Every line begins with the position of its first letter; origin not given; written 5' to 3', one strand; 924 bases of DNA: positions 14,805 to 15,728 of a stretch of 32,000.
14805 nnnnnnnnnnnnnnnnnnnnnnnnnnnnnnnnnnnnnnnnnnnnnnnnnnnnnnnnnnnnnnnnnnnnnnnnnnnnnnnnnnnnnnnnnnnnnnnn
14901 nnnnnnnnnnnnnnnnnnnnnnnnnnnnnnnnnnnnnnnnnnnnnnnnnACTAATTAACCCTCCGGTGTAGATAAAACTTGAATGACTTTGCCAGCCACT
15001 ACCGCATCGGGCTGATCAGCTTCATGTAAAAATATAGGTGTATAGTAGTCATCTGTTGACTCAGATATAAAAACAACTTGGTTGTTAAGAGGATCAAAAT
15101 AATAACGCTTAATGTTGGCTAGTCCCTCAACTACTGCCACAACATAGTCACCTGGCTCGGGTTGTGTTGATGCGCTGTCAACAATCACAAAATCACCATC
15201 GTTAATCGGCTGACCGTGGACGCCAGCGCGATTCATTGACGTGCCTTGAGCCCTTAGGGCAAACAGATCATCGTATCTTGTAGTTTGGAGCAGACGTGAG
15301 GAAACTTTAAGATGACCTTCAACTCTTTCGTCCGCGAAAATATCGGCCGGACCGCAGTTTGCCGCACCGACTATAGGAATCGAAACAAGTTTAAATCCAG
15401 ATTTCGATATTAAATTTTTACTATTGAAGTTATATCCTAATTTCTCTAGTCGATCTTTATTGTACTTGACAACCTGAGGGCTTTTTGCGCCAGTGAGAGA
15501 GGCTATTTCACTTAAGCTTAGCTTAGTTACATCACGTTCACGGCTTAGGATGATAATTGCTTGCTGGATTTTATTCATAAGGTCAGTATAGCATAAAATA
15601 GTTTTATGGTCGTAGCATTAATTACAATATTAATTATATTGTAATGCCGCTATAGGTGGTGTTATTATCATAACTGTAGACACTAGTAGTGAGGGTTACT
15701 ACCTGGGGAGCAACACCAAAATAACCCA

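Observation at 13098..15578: LexA-like repressor + single-TM protein + SMODS/CD-NTase-like enzyme: a compact, possibly damage-gated CBASS-like operon with no recognisable effector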

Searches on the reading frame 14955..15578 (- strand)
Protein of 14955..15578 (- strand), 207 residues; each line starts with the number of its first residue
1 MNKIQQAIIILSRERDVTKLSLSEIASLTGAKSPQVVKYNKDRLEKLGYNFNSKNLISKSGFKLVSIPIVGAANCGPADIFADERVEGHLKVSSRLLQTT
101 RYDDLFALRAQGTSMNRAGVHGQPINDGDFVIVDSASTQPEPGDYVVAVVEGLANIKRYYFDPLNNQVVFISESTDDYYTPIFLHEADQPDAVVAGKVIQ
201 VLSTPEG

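Call 3: search_protein_families(library=pfam, proteins=[window:14955-15578:-], max_evalue=1)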
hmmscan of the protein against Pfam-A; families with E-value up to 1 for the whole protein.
window:14955-15578:- (207 aa): 2 families
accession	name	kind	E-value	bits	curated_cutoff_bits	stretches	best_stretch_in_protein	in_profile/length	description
PF00717.28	Peptidase_S24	-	9e-15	54.8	23.3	1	68-198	1-115/116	Peptidase S24-like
PF00017.30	SH2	-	0.17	12.4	21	1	126-174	20-64/77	SH2 domain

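Call 4: search_protein_families(library=padloc, proteins=[window:14955-15578:-], max_evalue=1)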
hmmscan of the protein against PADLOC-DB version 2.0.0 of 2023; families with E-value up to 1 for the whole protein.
window:14955-15578:- (207 aa): 0 families

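Call 22: find_homologous_proteins(query=window:14955-15578:-, max_evalue=0.00001)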
Query window:14955-15578:- (207 aa): 240 proteins with E <= 0.00001 among 602 candidates; the best 120 are listed.
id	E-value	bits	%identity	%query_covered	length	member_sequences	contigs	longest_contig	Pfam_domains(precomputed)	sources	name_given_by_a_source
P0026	4.3e-130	449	100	100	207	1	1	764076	PF00717.29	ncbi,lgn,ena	-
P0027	6.1e-91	321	73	99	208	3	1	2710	PF00717.29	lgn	-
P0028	2.4e-90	320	73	99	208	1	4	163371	PF00717.29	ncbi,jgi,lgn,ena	jgi:repressor LexA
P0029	1.5e-86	307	69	99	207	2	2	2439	PF00717.29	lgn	-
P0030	3.4e-85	303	69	99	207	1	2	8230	PF00717.29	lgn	-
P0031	2.0e-82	294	66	99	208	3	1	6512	PF00717.29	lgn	-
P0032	1.1e-77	278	63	99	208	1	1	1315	PF00717.29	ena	-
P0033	2.1e-76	274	63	99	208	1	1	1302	PF00717.29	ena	-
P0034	2.3e-75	271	61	99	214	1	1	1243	PF00717.29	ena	-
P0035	2.9e-74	267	61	99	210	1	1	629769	PF00717.29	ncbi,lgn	-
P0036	7.3e-74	266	61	99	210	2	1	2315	PF00717.29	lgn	-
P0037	2.0e-62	228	55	100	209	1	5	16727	PF00717.29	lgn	-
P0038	6.3e-61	224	54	100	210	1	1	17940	PF00717.29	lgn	-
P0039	5.6e-54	201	50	98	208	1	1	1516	PF00717.29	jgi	jgi:SOS-response transcriptional repressor LexA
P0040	3.3e-51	192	45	100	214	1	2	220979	PF00717.29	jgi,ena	-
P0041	1.1e-50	190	48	98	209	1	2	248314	PF00717.29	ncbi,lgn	-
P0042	2.0e-50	189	46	99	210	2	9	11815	PF00717.29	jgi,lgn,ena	-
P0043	2.5e-50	189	47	99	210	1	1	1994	PF00717.29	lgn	-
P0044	5.8e-49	185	46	100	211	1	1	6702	PF00717.29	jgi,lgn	jgi:repressor LexA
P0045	2.0e-48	183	45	100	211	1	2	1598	PF00717.29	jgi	jgi:repressor LexA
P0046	1.2e-47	180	45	100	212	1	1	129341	PF00717.29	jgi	jgi:repressor LexA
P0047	1.2e-47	180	45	100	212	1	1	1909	PF00717.29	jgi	jgi:repressor LexA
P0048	1.5e-47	180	46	98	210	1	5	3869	PF00717.29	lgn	-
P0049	1.6e-47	180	45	100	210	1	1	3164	PF00717.29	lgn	-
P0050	2.4e-47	179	44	99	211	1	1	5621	PF00717.29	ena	-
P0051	2.7e-47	179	45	100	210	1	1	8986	PF00717.29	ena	-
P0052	4.2e-47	178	42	98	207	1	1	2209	PF00717.29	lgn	-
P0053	5.1e-47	178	46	99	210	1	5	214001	PF00717.29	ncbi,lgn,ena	-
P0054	5.4e-47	178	49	88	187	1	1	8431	PF00717.29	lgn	-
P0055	8.0e-47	178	43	98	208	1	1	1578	PF00717.29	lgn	-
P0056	1.0e-46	177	46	99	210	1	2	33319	PF00717.29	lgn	-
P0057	1.5e-46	177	46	100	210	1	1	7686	PF00717.29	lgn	-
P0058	2.3e-46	176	44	99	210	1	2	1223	PF00717.29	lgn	-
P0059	2.9e-46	176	45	100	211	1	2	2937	PF00717.29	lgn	-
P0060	3.4e-46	175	42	99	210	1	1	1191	PF00717.29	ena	-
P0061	3.7e-46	175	44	100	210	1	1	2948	PF00717.29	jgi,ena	-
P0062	3.7e-46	175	41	99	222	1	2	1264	PF00717.29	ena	-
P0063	3.9e-46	175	44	98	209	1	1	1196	PF00717.29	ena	-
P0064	4.1e-46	175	46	100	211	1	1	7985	PF00717.29,PF01726.23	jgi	jgi:repressor LexA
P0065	4.3e-46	175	45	100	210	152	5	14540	PF00717.29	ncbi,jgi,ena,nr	ncbi:MAG: hypothetical protein COV70_00470 [Parcubacteria group bacterium CG11_big_fil_rev_8_21_14_0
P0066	4.4e-46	175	49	87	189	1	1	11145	PF00717.29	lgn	-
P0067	5.5e-46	175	48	100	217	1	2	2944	PF00717.29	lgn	-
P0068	7.7e-46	174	44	100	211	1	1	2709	PF00717.29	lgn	-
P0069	8.4e-46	174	43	98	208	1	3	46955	PF00717.29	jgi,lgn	jgi:repressor LexA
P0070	9.9e-46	174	45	100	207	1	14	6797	PF00717.29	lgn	-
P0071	1.0e-45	174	44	100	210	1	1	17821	PF00717.29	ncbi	-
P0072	1.2e-45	174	42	99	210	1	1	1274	PF00717.29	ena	-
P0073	1.2e-45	174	46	100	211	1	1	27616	PF00717.29,PF01726.23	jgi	jgi:repressor LexA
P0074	1.2e-45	174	43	99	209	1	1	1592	PF00717.29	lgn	-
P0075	1.3e-45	174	43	98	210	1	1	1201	PF00717.29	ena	-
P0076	1.3e-45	174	44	99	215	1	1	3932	PF00717.29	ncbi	-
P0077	1.6e-45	173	42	99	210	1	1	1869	PF00717.29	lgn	-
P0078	1.7e-45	173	50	98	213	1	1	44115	PF00717.29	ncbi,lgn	-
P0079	1.8e-45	173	43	98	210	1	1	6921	PF00717.29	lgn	-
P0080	2.7e-45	173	42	99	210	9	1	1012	PF00717.29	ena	-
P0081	3.2e-45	172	43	99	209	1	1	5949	PF00717.29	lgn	-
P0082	4.0e-45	172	42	99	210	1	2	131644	PF00717.29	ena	-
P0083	4.1e-45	172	40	99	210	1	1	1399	PF00717.29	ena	-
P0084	4.2e-45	172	44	100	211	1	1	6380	PF00717.29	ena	-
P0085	4.4e-45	172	44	99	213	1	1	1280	PF00717.29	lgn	-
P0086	4.7e-45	172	44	100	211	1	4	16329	PF00717.29,PF01726.23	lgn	-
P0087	5.5e-45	172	42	99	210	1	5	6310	PF00717.29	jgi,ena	-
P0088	5.8e-45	171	42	100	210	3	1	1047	PF00717.29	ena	-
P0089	6.9e-45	171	43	91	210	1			PF00717.29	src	-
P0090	7.4e-45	171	44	99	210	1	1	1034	PF00717.29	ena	-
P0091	7.4e-45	171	44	100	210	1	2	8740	PF00717.29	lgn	-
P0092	7.5e-45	171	42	99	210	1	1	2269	PF00717.29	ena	-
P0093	8.1e-45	171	43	98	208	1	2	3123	PF00717.29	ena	-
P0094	1.2e-44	170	43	91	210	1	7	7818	PF00717.29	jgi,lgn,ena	-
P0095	1.3e-44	170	42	99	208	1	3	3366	PF00717.29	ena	-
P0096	1.4e-44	170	43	98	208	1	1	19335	PF00717.29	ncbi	-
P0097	1.6e-44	170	44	100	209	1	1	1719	PF00717.29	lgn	-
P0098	1.8e-44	170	46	99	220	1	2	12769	PF00717.29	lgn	-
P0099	1.9e-44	170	43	98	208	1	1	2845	PF00717.29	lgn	-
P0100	2.0e-44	170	42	99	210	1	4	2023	PF00717.29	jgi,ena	-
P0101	2.1e-44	170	44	100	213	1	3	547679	PF00717.29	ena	-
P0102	2.1e-44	170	43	100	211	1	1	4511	PF00717.29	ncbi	-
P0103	2.1e-44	170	43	99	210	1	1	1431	PF00717.29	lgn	-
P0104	2.4e-44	169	44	100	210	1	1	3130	PF00717.29,PF01726.23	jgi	jgi:repressor LexA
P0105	2.5e-44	169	42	99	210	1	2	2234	PF00717.29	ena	-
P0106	2.7e-44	169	42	99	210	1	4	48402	PF00717.29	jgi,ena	-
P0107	2.7e-44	169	42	99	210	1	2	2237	PF00717.29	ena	-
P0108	4.0e-44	169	43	98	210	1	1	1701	PF00717.29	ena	-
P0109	4.4e-44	169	42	99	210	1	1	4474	PF00717.29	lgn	-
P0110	4.6e-44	169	42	99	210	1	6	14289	PF00717.29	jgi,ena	-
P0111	6.8e-44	168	42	100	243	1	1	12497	PF00717.29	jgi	jgi:repressor LexA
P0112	7.2e-44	168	43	98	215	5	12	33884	PF00717.29,PF01726.23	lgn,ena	-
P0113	9.5e-44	167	42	98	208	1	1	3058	PF00717.29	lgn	-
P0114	1.1e-43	167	47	99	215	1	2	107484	PF00717.29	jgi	jgi:SOS-response transcriptional repressor LexA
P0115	1.1e-43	167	42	98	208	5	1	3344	PF00717.29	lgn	-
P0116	1.1e-43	167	42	99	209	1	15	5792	PF00717.29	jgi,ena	-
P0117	1.1e-43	167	43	98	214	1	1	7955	PF00717.29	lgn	-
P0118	1.2e-43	167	46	88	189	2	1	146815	PF00717.29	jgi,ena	-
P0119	1.2e-43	167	42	99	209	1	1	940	PF00717.29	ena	-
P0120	1.2e-43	167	42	99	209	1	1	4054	PF00717.29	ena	-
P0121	1.4e-43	167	43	98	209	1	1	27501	PF00717.29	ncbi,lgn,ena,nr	ncbi:MAG: Uncharacterized protein G01um101417_447 [Parcubacteria group bacterium Gr01-1014_17]|nr:MA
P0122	1.4e-43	167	45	88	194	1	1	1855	PF00717.29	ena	-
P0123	1.5e-43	167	46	99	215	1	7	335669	PF00717.29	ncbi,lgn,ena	-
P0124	1.6e-43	167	42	99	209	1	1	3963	PF00717.29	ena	-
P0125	1.7e-43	167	43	98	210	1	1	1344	PF00717.29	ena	-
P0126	2.0e-43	166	43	98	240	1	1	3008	PF00717.29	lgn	-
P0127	3.0e-43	166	42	99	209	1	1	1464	PF00717.29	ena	-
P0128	3.3e-43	166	41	99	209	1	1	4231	PF00717.29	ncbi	-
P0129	3.9e-43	166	46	100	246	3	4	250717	PF00717.29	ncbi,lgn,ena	-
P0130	3.9e-43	165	42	98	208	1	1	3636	PF00717.29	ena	-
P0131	4.1e-43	165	41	99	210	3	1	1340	PF00717.29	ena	-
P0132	4.6e-43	165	42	98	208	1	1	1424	PF00717.29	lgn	-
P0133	4.7e-43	165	42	98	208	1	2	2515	PF00717.29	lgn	-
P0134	5.1e-43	165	45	88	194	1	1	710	PF00717.29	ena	-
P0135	5.8e-43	165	44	98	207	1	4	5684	PF00717.29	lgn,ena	-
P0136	6.9e-43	165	42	98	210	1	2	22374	PF00717.29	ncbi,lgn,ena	-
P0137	7.2e-43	165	42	98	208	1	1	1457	PF00717.29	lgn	-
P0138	8.4e-43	164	43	98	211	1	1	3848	PF00717.29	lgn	-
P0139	1.1e-42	164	47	98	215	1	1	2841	PF00717.29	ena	-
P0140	1.4e-42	164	44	100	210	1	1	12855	PF00717.29,PF01726.23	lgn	-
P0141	1.7e-42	163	45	99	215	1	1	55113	PF00717.29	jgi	jgi:SOS-response transcriptional repressor LexA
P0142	1.8e-42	163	46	100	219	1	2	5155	PF00717.29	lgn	-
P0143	1.8e-42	163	41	98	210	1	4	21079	PF00717.29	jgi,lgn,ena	-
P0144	1.9e-42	163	42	100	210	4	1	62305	PF00717.29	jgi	jgi:repressor LexA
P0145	2.9e-42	163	44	99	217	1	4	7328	PF00717.29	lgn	-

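Call 23: find_encoding_contigs(protein=P0028, flank=5000, max_places=3)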
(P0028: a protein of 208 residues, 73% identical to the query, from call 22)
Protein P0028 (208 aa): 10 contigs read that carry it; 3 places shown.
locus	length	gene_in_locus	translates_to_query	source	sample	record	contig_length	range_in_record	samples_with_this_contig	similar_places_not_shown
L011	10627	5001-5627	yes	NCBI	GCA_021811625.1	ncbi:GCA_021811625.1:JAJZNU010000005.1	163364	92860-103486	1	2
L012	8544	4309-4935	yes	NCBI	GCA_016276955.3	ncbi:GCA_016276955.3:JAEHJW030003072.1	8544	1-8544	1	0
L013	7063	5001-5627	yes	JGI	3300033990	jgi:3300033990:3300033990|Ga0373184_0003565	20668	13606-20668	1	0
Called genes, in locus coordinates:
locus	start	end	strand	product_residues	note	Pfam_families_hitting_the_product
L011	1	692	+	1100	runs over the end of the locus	PF25120:DUF7814 (faint), PF02384:N6_Mtase (faint), PF20473:MmeI_Mtase (faint), PF07669:Eco57I, PF12950:TaqI_C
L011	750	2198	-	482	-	PF17289:Terminase_6C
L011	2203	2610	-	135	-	-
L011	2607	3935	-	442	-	PF02195:ParB_N, PF01555:N6_N4_Mtase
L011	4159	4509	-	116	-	-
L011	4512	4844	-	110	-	PF01844:HNH (faint)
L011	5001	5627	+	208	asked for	PF00717:Peptidase_S24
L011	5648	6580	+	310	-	-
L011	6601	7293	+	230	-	PF13643:DUF4145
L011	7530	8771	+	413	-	-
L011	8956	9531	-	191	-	PF01725:Ham1p_like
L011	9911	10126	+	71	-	-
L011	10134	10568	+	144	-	PF13470:PIN_3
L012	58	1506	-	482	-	PF17289:Terminase_6C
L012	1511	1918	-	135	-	-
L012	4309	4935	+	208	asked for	PF00717:Peptidase_S24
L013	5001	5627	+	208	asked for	PF00717:Peptidase_S24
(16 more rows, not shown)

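Call 24: find_encoding_contigs(protein=P0035, flank=5000, max_places=2)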
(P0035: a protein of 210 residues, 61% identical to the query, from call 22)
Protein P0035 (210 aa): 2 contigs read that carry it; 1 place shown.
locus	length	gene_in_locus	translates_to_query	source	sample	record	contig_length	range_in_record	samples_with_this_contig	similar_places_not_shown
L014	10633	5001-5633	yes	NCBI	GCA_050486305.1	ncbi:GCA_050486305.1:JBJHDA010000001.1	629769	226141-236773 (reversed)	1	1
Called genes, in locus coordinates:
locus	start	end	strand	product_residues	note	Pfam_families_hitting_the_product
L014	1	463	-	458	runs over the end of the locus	-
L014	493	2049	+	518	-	PF06202:GDE_C (weak), PF22422:MGH1-like_GH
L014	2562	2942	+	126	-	-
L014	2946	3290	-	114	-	-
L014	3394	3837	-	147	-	-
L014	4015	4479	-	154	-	PF18967:PycTM (weak)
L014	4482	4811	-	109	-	-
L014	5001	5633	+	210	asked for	PF00717:Peptidase_S24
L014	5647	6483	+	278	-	-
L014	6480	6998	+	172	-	PF18967:PycTM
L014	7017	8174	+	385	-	-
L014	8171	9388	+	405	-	-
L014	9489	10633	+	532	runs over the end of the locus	PF08378:NERD, PF00270:DEAD (faint), PF01443:Viral_helicase1 (faint), PF09848:SLFN-g3_helicase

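Call 25: find_encoding_contigs(protein=P0038, flank=5000, max_places=2)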
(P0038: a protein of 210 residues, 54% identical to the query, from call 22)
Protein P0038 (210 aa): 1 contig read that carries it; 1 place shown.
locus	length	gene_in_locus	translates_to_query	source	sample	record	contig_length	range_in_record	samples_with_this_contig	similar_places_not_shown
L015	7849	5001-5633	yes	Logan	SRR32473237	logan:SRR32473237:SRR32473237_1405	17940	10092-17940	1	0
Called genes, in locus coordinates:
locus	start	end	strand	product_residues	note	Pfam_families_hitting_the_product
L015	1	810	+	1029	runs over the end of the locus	PF04313:HSDR_N, PF04851:ResIII, PF18766:SWI2_SNF2, PF22679:T1R_D3-like, PF11867:T1RH-like_C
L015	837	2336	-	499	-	PF17289:Terminase_6C (weak)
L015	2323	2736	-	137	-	-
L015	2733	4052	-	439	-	PF02195:ParB_N, PF01555:N6_N4_Mtase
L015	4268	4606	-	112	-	-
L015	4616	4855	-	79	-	PF09954:DUF2188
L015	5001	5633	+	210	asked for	PF00717:Peptidase_S24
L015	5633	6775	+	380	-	PF09903:DUF2130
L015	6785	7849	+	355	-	?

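Call 28: find_related_loci(query=A2, collection=viral_contigs, flank=6000)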
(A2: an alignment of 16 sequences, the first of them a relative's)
Query A2 (207 aa) in viral_contigs; peptide patterns used: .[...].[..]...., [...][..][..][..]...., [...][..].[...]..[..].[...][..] (x = any residue, [..] = any of these).
214 stretches matched a pattern; 8 encode a relative of the query (tblastn E <= 1e-3); 8 distinct loci.
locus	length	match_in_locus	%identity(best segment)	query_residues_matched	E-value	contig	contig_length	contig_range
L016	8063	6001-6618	73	1-205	2e-99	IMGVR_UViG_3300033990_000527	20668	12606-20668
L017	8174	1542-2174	42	1-206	6e-54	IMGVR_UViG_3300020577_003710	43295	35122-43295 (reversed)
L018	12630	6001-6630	41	1-205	6e-45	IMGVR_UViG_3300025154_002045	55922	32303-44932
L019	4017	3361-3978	40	5-202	4e-40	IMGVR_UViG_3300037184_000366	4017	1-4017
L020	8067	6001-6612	37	1-202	9e-36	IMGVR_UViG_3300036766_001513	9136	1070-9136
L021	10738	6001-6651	33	1-207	3e-32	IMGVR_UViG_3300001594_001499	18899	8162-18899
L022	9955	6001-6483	33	21-186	1e-17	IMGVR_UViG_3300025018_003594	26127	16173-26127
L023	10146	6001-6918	29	3-161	1e-7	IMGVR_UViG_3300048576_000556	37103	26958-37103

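Call 32: search_protein_families(library=pfam, proteins=[L011:5648-6580:+, L011:6601-7293:+, L011:7530-8771:+, L014:5647-6483:+, L014:6480-6998:+, L014:7017-8174:+, L014:8171-9388:+, L015:5633-6775:+, L015:6785-7849:+], max_evalue=0.01)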
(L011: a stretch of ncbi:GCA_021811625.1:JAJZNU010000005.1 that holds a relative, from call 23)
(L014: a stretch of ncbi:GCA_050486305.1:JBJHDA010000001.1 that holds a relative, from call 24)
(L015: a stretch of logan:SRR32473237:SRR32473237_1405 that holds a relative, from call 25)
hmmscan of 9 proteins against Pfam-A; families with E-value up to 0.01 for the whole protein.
L011:5648-6580:+ (310 aa): 0 families

L011:6601-7293:+ (230 aa): 1 family
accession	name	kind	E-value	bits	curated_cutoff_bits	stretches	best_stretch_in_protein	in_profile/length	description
PF13643.11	DUF4145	-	1.4e-14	54.3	23.1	1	112-200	2-87/88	Domain of unknown function (DUF4145)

L011:7530-8771:+ (413 aa): 2 families
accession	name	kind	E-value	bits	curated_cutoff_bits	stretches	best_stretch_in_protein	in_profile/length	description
PF01155.25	HypA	-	0.00056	20.3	28.9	0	18-81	56-104/112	Hydrogenase/urease nickel incorporation, metallochaperone, hypA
PF09723.15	Zn_ribbon_8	-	0.0019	18.6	34.4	0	64-94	6-34/41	Zinc ribbon domain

L014:5647-6483:+ (278 aa): 0 families

L014:6480-6998:+ (172 aa): 1 family
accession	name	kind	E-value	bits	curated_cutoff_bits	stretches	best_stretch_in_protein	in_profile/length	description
PF18967.5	PycTM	-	1.5e-08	35.4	27.2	1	60-158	9-107/107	Pycsar effector protein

L014:7017-8174:+ (385 aa): 4 families
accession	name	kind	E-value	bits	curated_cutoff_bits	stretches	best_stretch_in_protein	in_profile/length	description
PF09723.15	Zn_ribbon_8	-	0.00077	19.9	34.4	0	137-169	7-37/41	Zinc ribbon domain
PF04828.22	GFA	-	0.0019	18.7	24.3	0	140-197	53-110/115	Glutathione-dependent formaldehyde-activating enzyme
PF04606.18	Ogr_Delta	-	0.0022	18.3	26.3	1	161-198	2-43/47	Ogr/Delta-like zinc finger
PF24042.1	DUF7351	-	0.0096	16.1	31.2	0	154-198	62-110/177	Domain of unknown function (DUF7351)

L014:8171-9388:+ (405 aa): 1 family
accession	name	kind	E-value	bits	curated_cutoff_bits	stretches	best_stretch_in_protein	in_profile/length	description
PF18871.6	HEPN_Toprim_N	-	0.00041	20.8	25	1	47-96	32-83/223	HEPN/Toprim N-terminal domain 1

L015:5633-6775:+ (380 aa): 3 families
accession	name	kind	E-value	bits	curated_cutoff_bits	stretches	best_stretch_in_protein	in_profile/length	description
PF09903.14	DUF2130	-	1.8e-54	185.2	26.7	1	130-373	3-253/255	Uncharacterized protein conserved in bacteria (DUF2130)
PF23208.1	zf_C2H2_ZNF598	-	0.0086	16.5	27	0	6-23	7-24/34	ZNF598 C2H2 zinc finger domain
PF24441.1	DUF7560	-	0.0088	16.2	27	0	3-24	4-25/44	Family of unknown function (DUF7560)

L015:6785-7849:+ (355 aa): 2 families
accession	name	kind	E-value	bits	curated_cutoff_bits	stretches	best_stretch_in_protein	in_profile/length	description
PF18551.6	TackOD1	-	2.9e-05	24.1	32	1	59-192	33-159/188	Thaumarchaeal output domain 1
PF09723.15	Zn_ribbon_8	-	0.005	17.3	34.4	0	135-164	7-34/41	Zinc ribbon domain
